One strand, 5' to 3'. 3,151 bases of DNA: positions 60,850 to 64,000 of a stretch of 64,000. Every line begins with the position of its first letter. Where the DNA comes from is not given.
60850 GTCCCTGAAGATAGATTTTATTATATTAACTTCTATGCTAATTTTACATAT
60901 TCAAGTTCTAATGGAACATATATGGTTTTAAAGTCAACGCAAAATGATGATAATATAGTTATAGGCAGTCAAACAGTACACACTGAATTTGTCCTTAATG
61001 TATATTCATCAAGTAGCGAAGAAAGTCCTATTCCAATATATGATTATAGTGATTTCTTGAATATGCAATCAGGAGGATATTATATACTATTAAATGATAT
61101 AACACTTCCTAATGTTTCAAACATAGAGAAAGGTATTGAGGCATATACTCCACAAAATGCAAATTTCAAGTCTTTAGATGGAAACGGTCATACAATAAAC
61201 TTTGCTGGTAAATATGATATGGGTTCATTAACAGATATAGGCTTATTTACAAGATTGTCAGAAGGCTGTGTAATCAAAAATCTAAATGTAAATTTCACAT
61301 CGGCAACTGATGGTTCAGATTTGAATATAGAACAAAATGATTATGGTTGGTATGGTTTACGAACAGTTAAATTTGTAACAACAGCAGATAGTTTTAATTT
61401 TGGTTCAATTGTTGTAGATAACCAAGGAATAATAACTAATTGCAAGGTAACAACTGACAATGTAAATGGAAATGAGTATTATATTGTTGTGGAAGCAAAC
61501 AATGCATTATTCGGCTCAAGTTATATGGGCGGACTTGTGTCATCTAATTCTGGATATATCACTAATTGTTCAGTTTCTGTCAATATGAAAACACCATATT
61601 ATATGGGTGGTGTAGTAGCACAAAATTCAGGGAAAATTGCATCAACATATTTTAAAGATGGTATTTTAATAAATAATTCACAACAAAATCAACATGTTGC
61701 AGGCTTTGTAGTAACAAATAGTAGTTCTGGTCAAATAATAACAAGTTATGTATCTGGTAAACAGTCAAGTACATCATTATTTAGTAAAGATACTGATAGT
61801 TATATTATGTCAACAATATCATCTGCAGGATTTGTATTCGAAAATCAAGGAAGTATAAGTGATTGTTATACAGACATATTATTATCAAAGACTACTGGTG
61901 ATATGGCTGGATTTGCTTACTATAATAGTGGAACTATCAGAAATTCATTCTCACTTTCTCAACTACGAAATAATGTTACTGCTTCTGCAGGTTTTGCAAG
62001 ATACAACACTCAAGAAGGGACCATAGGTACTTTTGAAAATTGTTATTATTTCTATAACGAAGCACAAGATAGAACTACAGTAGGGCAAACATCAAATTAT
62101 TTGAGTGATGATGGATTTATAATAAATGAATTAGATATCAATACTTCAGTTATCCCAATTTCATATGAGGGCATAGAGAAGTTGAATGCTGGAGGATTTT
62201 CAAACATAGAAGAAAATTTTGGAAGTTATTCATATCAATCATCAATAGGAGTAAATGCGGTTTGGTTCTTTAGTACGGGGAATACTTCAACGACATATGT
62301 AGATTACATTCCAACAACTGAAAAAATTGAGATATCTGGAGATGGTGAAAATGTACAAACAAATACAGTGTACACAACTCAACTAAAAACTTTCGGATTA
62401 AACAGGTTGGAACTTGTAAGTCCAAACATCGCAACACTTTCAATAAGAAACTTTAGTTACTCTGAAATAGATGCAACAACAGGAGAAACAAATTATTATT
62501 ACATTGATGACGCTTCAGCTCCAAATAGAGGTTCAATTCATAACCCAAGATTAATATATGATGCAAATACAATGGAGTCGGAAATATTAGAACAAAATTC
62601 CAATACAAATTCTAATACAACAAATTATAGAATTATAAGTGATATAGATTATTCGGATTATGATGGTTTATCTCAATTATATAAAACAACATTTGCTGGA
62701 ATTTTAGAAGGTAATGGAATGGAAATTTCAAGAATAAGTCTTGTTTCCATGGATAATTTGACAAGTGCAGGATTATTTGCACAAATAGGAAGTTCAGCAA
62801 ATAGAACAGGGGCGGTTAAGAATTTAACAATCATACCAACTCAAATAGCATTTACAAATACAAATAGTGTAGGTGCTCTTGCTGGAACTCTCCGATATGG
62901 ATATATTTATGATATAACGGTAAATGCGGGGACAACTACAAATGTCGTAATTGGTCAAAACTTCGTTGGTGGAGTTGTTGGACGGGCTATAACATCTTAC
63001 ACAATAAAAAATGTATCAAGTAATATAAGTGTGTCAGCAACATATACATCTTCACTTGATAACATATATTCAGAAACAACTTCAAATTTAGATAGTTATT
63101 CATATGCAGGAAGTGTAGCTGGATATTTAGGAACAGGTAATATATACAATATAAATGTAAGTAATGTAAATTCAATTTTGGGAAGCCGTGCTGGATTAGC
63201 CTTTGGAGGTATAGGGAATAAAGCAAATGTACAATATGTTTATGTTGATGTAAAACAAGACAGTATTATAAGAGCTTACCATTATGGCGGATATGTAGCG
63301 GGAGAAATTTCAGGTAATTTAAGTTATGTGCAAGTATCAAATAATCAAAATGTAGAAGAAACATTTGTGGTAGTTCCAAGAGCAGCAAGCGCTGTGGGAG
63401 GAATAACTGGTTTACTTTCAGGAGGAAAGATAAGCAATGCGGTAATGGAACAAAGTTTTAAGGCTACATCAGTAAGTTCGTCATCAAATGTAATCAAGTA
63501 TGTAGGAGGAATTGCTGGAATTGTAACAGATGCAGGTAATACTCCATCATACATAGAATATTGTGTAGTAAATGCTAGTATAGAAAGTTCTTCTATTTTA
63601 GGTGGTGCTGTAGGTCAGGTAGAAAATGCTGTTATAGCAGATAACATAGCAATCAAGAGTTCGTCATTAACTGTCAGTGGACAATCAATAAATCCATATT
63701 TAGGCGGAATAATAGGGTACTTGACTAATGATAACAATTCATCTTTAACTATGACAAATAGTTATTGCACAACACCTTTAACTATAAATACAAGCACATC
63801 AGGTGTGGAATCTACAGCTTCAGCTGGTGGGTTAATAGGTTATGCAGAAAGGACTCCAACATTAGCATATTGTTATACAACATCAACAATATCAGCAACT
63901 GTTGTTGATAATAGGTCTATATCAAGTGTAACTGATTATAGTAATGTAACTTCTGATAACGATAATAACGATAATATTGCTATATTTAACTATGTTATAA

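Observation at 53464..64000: The largest gene in the window is invisible in the ORF track: a modular giant lipoprotein still open at the window edge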

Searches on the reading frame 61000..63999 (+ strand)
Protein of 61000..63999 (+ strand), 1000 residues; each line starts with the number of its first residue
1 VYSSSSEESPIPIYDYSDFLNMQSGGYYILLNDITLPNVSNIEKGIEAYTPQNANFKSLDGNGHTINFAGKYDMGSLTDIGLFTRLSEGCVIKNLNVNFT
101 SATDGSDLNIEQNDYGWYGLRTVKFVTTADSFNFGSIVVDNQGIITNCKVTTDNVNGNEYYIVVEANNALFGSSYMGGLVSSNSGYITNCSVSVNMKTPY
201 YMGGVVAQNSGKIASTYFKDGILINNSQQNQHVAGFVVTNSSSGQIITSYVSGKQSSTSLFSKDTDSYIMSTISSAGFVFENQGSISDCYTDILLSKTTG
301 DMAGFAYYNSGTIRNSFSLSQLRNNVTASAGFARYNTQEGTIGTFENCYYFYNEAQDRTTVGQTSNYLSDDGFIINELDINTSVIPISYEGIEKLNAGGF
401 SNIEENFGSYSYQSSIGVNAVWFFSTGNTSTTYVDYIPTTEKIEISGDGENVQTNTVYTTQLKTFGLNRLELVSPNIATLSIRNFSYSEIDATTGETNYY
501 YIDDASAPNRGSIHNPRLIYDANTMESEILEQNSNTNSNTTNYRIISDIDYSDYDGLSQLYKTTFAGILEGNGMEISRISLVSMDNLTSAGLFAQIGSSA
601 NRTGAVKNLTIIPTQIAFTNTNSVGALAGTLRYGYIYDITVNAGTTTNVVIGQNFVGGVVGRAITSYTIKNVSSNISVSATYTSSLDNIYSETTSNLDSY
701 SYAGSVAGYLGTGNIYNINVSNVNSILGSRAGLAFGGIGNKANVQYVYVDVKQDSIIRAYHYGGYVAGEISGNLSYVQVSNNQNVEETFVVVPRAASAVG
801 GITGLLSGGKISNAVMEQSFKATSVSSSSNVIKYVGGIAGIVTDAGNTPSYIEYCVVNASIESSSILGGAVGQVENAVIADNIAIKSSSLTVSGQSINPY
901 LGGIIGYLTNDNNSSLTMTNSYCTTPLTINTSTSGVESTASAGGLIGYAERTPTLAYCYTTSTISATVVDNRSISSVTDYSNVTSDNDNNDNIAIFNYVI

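Call 20: find_related_loci(query=window:61000-63999:+, collection=genome_contigs, flank=10000)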
Query window:61000-63999:+ (1000 aa) in genome_contigs; peptide patterns used: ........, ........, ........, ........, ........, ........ (x = any residue, [..] = any of these).
64 stretches matched a pattern; 15 encode a relative of the query (tblastn E <= 1e-3); 15 distinct loci.
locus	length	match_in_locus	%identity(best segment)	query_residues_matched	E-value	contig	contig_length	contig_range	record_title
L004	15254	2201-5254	71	1-1000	0e+0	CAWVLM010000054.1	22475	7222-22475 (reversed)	MAG: Clostridia bacterium isolate metabat2_coassembly_bwa.753 MAG genome assembly, contig: k87_2458316, whole genome sho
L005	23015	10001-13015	72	1-1000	0e+0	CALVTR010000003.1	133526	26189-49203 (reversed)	MAG: uncultured Clostridia bacterium isolate BRZ_CD__bin5 genome assembly, contig: BRZ_CD__NODE_143_length_133526_cov_8.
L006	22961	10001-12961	69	1-987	0e+0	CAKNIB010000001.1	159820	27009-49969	MAG TPA_asm: uncultured Clostridia bacterium isolate ERR3414586_bin.103_metaWRAP_v1.1_MAG genome assembly, contig: NODE_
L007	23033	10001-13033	67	1-1000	0e+0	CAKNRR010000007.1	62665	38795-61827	MAG TPA_asm: uncultured Clostridia bacterium isolate ERR3414588_bin.31_metaWRAP_v1.1_MAG genome assembly, contig: NODE_7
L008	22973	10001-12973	67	1-983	0e+0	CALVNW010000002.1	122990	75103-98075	MAG: uncultured Clostridia bacterium isolate BRZ_ES__bin107 genome assembly, contig: BRZ_ES__NODE_253_length_122990_cov_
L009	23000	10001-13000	65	14-1000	0e+0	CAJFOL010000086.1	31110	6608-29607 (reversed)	uncultured Clostridia bacterium isolate Coassembly_mag_441 genome assembly, contig: MAGpy_11413_min2k_bin_441_fak87_1480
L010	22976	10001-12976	55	1-988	0e+0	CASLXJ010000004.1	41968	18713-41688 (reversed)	MAG: uncultured bacterium isolate 8-6_110307.18_1677752973 genome assembly, contig: NODE_287_length_41968_cov_4.123804,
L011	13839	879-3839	54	1-1000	0e+0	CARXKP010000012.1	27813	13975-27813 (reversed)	MAG TPA_asm: uncultured Eubacteriales bacterium isolate MGBC157798 genome assembly, contig: MGBC157798.12, whole genome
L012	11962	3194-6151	56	1-988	0e+0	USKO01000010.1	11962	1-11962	uncultured Firmicutes bacterium isolate UMGS1812 genome assembly, contig: NODE_2533_length_11962_cov_2.332493, whole gen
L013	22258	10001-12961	56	1-989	0e+0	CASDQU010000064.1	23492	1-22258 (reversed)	uncultured Firmicutes bacterium isolate CO.A26.metabat-bins.279 genome assembly, contig: CO.A26.metabat-bins.279.fa_k141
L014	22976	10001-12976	55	1-988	0e+0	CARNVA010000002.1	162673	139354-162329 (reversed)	MAG TPA_asm: uncultured Eubacteriales bacterium isolate MGBC144555 genome assembly, contig: MGBC144555.2, whole genome s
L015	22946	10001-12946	65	1-981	0e+0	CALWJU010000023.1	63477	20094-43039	MAG: uncultured Clostridia bacterium isolate E14__bin218 genome assembly, contig: E14__k127_2828059, whole genome shotgu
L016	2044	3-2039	57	91-776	0e+0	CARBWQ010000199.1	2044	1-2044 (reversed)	MAG TPA_asm: uncultured Eubacteriales bacterium isolate MGBC121240 genome assembly, contig: MGBC121240.199, whole genome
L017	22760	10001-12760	40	1-977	0e+0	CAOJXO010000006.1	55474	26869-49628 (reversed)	MAG TPA_asm: uncultured Firmicutes bacterium isolate SRR15604611_bin.41_metawrap_v1.3_MAG genome assembly, contig: NODE.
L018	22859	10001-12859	36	1-979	1e-152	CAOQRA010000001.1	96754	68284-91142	MAG TPA_asm: uncultured Eubacteriales bacterium isolate MGBC149797 genome assembly, contig: MGBC149797.1, whole genome s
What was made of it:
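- Tried and rejected: The genome scan reached at most 72% identity (call 20).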

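Call 28: search_protein_families(library=pfam, proteins=[L005:14230-17964:+, L005:18082-21642:+, L005:21764-22402:+], max_evalue=0.001)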
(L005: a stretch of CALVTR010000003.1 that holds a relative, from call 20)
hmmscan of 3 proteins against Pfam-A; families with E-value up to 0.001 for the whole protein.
L005:14230-17964:+ (1244 aa): 6 families
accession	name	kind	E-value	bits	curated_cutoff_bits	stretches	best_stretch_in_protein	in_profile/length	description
PF00562.33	RNA_pol_Rpb2_6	-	8.5e-129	430.3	23.4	1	698-1082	2-372/373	RNA polymerase Rpb2, domain 6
PF04560.25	RNA_pol_Rpb2_7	-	1.2e-26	93.4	32.1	1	1085-1160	1-86/87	RNA polymerase Rpb2, domain 7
PF04565.21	RNA_pol_Rpb2_3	-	2.2e-25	89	21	1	491-559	1-68/68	RNA polymerase Rpb2, domain 3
PF10385.14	RNA_pol_Rpb2_45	-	1.3e-19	70.4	28.2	1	569-636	1-66/66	RNA polymerase beta subunit external 1 domain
PF04561.19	RNA_pol_Rpb2_2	-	3e-18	66.6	21.7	1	147-288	1-150/190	RNA polymerase Rpb2, domain 2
PF04563.20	RNA_pol_Rpb2_1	-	9.1e-15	55.2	28.2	1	35-470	2-195/203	RNA polymerase beta subunit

L005:18082-21642:+ (1186 aa): 5 families
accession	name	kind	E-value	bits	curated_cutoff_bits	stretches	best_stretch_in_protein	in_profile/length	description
PF04997.17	RNA_pol_Rpb1_1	-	1.1e-82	278.4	39.7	1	5-332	2-312/312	RNA polymerase Rpb1, domain 1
PF04998.22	RNA_pol_Rpb1_5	-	5.9e-60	203.4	28.5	1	747-1111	1-266/267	RNA polymerase Rpb1, domain 5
PF00623.25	RNA_pol_Rpb1_2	-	3.6e-40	138.4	25.3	1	334-475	1-165/166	RNA polymerase Rpb1, domain 2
PF04983.23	RNA_pol_Rpb1_3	-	5.1e-25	88.7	28.9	1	479-640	1-162/162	RNA polymerase Rpb1, domain 3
PF05000.22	RNA_pol_Rpb1_4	-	9.6e-07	29.1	24.8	1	670-731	2-78/107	RNA polymerase Rpb1, domain 4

L005:21764-22402:+ (212 aa): 0 families

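Call 41: find_homologous_proteins(query=window:61000-63999:+, max_evalue=0.001)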
Query window:61000-63999:+ (1000 aa): 18 proteins with E <= 0.001 among 8000 candidates.
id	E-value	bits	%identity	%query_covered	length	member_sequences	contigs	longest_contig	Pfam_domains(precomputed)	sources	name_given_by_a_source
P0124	0.0e+0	1386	67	98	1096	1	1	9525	-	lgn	-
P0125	0.0e+0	1028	54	96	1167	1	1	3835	PF07581.18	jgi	jgi:hypothetical protein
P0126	9.0e-237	807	46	98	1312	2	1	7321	-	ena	-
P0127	1.1e-235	803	53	74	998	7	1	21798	PF07581.18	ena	-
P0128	3.4e-233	795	57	70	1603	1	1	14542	-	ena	-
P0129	4.9e-207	708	45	96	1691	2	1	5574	-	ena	-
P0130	4.2e-172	593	43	88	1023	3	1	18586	-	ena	-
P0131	2.0e-167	577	42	90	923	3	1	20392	-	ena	-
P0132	5.1e-156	539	41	85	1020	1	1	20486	-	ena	-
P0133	1.2e-29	121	37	37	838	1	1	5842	-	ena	-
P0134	4.2e-22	96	25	95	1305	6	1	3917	-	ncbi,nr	ncbi:MAG: hypothetical protein J6C13_02630, partial [Clostridia bacterium]|nr:hypothetical protein [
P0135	7.9e-9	52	27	25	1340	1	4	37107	PF07581.18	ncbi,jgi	ncbi:MAG: GLUG motif-containing protein [Planctomycetota bacterium]|jgi:hypothetical protein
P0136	5.1e-8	50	28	21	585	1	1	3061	PF07581.18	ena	-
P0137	8.3e-8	49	29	28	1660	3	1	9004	PF07581.18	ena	-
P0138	1.5e-7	48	28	29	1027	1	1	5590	PF00404.25,PF02415.24,PF07581.18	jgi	jgi:hypothetical protein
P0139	3.0e-7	47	29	17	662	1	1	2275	PF07581.18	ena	-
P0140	1.8e-5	41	26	38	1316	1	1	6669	PF07581.18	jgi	jgi:hypothetical protein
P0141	9.7e-4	36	23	31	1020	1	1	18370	PF07581.18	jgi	jgi:hypothetical protein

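Call 46: find_encoding_contigs(protein=P0127, flank=10000, max_places=2)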
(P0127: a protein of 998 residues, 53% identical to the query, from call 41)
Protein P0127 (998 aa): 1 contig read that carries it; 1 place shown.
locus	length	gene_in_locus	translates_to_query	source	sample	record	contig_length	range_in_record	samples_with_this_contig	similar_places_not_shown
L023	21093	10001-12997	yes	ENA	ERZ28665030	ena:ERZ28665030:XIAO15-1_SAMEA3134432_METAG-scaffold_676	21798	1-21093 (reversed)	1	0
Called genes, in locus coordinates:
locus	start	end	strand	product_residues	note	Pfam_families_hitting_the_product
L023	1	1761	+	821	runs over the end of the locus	?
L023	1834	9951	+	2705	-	-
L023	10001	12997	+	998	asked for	PF07581:Glug (faint)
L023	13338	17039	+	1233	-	PF04563:RNA_pol_Rpb2_1, PF04561:RNA_pol_Rpb2_2, PF04565:RNA_pol_Rpb2_3, PF10385:RNA_pol_Rpb2_45, PF00562:RNA_pol_Rpb2_6, PF04560:RNA_pol_Rpb2_7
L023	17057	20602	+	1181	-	PF04997:RNA_pol_Rpb1_1, PF00623:RNA_pol_Rpb1_2, PF04983:RNA_pol_Rpb1_3, PF05000:RNA_pol_Rpb1_4, PF04998:RNA_pol_Rpb1_5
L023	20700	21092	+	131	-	?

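Call 47: find_encoding_contigs(protein=P0130, flank=10000, max_places=2)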
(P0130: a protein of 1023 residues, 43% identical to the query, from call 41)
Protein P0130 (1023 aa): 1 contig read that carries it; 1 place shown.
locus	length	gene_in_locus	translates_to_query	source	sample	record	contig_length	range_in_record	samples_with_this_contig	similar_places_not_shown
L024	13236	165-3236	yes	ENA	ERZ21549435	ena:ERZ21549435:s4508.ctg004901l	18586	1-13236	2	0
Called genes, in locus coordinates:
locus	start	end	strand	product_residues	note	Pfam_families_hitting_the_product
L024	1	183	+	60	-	?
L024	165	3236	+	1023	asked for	-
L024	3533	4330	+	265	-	PF04563:RNA_pol_Rpb2_1, PF04561:RNA_pol_Rpb2_2 (faint)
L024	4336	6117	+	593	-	PF04565:RNA_pol_Rpb2_3, PF10385:RNA_pol_Rpb2_45, PF00562:RNA_pol_Rpb2_6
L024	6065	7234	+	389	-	PF00562:RNA_pol_Rpb2_6, PF04560:RNA_pol_Rpb2_7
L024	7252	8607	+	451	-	PF04997:RNA_pol_Rpb1_1, PF00623:RNA_pol_Rpb1_2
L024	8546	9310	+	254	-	PF00623:RNA_pol_Rpb1_2, PF04983:RNA_pol_Rpb1_3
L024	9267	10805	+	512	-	PF05000:RNA_pol_Rpb1_4 (weak), PF04998:RNA_pol_Rpb1_5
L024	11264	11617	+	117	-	-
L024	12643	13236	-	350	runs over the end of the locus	PF00675:Peptidase_M16, PF05193:Peptidase_M16_C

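Call 58: predict_structure(alignment_id=A2)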
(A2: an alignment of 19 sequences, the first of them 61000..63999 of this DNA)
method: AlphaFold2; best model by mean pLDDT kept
length: 1000 residues; sequences in the alignment: 19
mean_pLDDT: 80.1   pTM: 0.68
mean pLDDT of the five models: 80.1, 79.2, 79.1, 75.7, 73.9
residues with pLDDT >= 90: 414; 70-90: 339; 50-70: 154; < 50: 93
segments of 3 or more residues with pLDDT < 50: 356-376, 411-419, 427-432, 445-452, 475-478, 504-511, 791-793, 826-828, 973-1000
pLDDT, mean of each block of 10 residues (from residue 1): 64 87 88 85 82 92 86 92 94 90 72 61 91 96 92 80 88 89 92 91 96 89 85 94 92 78 80 91 93 85 92 91 66 87 91 59 38 48 75 84 68 42 56 54 47 55 68 54 64 65 46 66 85 69 78 85 89 83 90 91 87 90 95 92 77 94 93 92 69 67 94 93 89 93 94 83 93 95 58 66 93 94 59 88 84 95 92 94 93 84 94 89 95 72 91 93 85 46 37 32
secondary structure, 60 per line:
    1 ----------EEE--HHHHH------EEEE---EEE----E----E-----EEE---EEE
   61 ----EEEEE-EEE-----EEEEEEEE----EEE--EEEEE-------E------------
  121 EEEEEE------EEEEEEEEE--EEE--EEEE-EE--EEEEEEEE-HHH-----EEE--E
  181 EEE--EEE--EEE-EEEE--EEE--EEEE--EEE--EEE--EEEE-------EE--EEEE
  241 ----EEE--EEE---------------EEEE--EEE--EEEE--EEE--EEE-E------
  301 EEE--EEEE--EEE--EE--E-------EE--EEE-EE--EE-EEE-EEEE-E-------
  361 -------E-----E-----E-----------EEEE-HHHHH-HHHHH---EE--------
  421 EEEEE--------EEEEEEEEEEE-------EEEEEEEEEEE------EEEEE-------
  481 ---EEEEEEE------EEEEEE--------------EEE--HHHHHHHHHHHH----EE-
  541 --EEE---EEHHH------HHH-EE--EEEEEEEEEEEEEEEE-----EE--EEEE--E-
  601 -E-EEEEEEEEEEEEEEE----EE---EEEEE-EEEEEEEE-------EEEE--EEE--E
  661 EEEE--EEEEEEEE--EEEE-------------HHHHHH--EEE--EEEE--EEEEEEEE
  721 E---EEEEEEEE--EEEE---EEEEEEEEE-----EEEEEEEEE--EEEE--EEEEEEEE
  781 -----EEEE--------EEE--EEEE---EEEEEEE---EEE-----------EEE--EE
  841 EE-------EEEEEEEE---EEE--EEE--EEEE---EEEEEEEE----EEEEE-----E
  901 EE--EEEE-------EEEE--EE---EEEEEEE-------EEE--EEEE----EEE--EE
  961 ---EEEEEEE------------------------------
elements in order (helices of 4 or more, strands of 3 or more residues): E11-13 H16-20 E27-30 E34-36 E52-54 E58-60 E65-69 E71-73 E79-86 E91-93 E96-100 E121-126 E133-141 E144-146 E149-152 E158-165 E175-177 E180-183 E186-188 E191-193 E195-198 E201-203 E206-209 E212-214 E217-219 E222-225 E237-240 E245-247 E250-252 E268-271 E274-276 E279-282 E285-287 E290-292 E301-303 E306-309 E312-314 E333-335 E344-346 E348-351 E392-395 H397-401 H403-407 E421-425 E434-444 E452-462 E469-473 E484-490 E497-502 E517-519 H522-533 E543-545 E568-583 E593-596 E604-618 E628-632 E634-641 E649-652 E655-657 E660-664 E667-674 E677-680 H694-699 E702-704 E707-710 E713-721 E725-732 E735-738 E742-750 E756-764 E767-770 E773-780 E786-789 E798-800 E803-806 E810-816 E820-822 E834-836 E839-842 E850-857 E861-863 E866-868 E871-874 E878-885 E890-894 E900-902 E905-908 E916-919 E927-933 E941-943 E946-949 E954-956 E964-970
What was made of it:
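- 61021..62073 (+): GLUG beta-helix module 2 (aa 2520-2870), with entry motif DGNGHTI ... GLF. AF2 model residues 10-350 show the beta-helix strand pattern, mostly at pLDDT 85-96 (call 58).
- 62074..62580 (+): Conserved inter-helix domain (aa 2871-3039), mostly beta. AF2 model residues ~390-510 have low to medium confidence (call 58).
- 62581..64000 (+): GLUG beta-helix module 3 (aa 3040-3512+), with entry motif EGNGMEI ... GLF; cut by the window end. AF2 model residues 540-970 form a beta-helix (call 58).
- On GLUG motif proteins (Pfam PF07581): The AF2 model has pLDDT 80 (call 58).
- AF2 gives pLDDT 80 and pTM 0.68 with two beta-helices (call 58).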
